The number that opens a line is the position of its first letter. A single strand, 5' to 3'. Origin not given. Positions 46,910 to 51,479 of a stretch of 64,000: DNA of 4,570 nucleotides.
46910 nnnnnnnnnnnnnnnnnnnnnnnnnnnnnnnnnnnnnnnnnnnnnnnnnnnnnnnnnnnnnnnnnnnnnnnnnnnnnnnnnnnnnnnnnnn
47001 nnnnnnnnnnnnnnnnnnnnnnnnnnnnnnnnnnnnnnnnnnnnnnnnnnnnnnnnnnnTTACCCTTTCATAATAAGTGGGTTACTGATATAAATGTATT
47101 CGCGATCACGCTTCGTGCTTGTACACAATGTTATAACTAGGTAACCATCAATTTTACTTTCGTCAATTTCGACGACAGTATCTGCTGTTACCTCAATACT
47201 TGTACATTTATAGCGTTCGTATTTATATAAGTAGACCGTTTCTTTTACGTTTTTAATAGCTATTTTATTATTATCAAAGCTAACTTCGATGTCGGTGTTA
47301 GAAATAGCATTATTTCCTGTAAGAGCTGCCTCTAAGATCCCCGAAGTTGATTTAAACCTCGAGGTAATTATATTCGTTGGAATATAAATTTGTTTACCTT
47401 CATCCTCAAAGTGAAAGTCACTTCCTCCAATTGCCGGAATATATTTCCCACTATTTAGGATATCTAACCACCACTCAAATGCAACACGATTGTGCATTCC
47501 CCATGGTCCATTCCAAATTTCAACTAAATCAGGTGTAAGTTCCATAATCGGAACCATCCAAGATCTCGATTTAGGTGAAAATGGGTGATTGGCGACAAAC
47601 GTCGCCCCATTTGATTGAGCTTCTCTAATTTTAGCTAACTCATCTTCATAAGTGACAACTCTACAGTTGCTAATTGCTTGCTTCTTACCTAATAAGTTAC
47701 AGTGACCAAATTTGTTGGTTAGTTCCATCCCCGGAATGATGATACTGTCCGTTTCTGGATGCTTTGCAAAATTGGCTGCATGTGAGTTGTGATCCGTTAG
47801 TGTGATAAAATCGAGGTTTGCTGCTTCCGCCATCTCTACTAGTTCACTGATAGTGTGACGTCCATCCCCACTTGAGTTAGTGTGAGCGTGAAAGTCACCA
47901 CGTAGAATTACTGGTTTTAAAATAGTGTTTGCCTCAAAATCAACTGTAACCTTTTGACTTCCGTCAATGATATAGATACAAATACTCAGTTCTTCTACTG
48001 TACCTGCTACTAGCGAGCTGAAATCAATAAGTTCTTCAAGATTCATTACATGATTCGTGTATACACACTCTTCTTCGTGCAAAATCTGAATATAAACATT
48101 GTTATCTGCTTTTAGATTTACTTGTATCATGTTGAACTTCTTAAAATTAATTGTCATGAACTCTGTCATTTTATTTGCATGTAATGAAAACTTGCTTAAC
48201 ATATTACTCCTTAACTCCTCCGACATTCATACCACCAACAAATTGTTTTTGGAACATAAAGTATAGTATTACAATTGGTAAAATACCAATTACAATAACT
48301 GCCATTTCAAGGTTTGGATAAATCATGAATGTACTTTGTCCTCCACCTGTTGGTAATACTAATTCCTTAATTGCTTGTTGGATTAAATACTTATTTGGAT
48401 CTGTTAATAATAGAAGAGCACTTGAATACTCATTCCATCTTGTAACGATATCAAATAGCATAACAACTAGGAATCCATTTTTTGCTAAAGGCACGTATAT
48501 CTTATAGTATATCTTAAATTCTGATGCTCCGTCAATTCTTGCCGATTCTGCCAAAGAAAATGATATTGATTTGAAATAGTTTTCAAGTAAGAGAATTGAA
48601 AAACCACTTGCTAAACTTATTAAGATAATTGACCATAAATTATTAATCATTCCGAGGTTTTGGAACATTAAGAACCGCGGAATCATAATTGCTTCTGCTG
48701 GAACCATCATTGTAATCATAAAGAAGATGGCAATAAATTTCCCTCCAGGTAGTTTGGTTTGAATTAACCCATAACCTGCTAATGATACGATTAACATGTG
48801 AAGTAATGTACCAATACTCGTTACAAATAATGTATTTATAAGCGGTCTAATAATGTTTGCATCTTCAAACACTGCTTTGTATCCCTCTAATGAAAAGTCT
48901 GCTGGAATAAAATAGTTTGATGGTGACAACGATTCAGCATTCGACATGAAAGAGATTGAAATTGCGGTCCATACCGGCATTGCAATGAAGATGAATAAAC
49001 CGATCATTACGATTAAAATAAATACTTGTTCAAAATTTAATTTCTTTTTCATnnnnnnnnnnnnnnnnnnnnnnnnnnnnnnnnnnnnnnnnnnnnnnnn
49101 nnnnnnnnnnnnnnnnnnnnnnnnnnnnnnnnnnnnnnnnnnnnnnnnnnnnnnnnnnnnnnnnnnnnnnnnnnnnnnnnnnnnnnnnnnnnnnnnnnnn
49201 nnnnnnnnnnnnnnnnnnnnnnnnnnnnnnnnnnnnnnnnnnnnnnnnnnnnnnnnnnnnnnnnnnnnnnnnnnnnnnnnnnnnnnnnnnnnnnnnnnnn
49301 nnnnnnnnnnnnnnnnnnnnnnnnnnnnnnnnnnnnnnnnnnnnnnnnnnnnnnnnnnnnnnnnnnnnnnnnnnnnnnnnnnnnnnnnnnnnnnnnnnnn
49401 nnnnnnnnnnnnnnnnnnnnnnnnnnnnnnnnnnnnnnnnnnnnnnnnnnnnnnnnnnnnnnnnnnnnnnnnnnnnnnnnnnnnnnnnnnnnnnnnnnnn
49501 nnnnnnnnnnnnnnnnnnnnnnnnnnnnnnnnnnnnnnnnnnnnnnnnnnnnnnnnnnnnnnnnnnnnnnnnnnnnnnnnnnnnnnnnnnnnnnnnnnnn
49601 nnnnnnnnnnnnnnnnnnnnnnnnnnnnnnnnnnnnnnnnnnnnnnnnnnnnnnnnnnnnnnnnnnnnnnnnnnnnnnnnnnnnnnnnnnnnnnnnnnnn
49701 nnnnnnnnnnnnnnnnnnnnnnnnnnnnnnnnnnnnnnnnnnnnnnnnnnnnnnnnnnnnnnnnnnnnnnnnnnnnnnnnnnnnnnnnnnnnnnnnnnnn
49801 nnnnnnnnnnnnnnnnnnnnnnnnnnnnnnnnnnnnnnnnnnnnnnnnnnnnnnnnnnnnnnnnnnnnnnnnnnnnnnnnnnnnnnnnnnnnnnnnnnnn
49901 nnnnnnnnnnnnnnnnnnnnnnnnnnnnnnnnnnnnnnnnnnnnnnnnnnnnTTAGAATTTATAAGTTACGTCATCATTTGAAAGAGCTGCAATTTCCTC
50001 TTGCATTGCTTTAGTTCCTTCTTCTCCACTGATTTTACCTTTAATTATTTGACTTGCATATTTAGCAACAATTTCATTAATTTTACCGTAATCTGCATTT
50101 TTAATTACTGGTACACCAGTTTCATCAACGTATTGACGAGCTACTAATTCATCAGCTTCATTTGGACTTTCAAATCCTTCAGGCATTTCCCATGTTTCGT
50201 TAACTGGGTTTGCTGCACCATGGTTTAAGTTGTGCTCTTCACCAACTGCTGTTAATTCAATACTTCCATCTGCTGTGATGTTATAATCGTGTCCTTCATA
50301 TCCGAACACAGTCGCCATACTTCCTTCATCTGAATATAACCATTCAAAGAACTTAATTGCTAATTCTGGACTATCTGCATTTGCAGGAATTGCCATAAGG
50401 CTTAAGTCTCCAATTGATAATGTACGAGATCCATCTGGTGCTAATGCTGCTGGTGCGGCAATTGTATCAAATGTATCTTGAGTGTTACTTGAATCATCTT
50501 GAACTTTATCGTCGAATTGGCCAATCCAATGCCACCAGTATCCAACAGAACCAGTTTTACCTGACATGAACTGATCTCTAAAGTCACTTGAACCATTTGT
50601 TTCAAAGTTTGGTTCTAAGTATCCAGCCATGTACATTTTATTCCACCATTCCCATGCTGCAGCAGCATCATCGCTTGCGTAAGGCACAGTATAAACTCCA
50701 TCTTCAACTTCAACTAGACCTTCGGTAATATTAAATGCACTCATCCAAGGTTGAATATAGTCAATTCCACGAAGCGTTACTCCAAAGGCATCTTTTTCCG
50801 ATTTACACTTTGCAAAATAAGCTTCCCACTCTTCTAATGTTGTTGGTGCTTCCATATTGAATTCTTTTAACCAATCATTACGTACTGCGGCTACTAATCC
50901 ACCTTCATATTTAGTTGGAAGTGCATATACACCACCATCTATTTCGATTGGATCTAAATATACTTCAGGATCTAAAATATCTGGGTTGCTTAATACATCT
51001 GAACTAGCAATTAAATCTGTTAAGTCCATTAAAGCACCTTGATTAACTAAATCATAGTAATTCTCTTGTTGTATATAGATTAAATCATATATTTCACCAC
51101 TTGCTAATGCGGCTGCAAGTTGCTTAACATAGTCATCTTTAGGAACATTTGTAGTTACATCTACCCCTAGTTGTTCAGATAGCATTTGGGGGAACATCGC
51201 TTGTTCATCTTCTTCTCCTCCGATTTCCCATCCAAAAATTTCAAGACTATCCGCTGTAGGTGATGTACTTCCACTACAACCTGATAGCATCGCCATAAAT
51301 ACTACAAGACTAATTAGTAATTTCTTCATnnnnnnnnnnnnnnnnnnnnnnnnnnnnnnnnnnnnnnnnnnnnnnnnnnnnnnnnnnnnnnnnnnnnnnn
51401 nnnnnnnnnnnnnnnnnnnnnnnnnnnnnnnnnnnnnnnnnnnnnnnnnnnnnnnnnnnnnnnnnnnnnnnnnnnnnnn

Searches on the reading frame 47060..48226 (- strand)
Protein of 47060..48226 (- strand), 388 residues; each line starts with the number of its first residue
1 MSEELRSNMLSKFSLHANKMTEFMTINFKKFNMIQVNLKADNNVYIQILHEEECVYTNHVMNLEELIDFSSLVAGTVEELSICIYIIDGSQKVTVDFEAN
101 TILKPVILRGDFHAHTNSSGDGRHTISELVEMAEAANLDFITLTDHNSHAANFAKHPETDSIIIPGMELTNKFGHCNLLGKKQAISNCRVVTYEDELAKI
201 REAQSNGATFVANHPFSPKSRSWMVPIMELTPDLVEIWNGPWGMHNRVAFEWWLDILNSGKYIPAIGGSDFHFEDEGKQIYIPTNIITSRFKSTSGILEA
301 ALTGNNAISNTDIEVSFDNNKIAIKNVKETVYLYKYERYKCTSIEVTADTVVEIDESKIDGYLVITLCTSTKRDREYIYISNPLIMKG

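Call 59: search_protein_families(library=pfam, proteins=[window:47060-48226:-], max_evalue=0.001)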
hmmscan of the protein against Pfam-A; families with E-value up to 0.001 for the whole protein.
window:47060-48226:- (388 aa): 1 family
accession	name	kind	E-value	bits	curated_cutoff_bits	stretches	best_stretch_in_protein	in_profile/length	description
PF02811.25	PHP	-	9.5e-07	29.7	26.4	1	111-168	1-62/164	PHP domain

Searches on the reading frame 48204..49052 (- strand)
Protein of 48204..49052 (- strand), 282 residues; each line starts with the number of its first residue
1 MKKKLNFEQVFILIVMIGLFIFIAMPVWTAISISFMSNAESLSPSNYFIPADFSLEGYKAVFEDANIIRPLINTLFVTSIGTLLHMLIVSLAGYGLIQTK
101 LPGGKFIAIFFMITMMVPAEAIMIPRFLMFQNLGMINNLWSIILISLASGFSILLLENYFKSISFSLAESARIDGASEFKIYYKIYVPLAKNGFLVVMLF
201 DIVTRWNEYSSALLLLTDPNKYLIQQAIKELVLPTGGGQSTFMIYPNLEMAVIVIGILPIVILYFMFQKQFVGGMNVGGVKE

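Call 59: search_protein_families(library=pfam, proteins=[window:48204-49052:-], max_evalue=0.001)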
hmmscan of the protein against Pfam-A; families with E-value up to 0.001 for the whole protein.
window:48204-49052:- (282 aa): 1 family
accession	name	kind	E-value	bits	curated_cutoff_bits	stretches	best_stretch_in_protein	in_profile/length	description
PF00528.27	BPD_transp_1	-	9.7e-15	55.2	26.4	1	105-272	18-179/184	Binding-protein-dependent transport system inner membrane component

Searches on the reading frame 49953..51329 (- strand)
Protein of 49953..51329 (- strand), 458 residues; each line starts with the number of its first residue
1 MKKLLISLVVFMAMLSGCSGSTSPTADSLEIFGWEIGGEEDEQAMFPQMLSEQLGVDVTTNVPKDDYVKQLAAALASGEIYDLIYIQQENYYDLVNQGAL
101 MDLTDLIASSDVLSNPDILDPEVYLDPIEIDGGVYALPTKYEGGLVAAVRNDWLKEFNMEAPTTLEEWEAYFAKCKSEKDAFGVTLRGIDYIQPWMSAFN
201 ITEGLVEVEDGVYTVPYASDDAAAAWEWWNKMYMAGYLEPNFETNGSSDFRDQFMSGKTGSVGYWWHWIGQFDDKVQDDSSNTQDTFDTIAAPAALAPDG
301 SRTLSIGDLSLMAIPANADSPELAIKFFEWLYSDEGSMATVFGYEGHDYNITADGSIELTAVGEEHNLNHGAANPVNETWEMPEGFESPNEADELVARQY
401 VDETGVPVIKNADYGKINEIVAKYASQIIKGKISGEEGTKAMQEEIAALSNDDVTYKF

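Call 59: search_protein_families(library=pfam, proteins=[window:49953-51329:-], max_evalue=0.001)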
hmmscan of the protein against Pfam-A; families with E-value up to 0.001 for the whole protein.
window:49953-51329:- (458 aa): 2 families
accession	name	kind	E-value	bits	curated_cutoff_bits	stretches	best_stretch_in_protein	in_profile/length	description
PF13416.11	SBP_bac_8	-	9.4e-22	78.5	27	1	55-339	11-251/279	Bacterial extracellular solute-binding protein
PF01547.30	SBP_bac_1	-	1.8e-15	58.2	26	1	54-336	22-305/307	Bacterial extracellular solute-binding protein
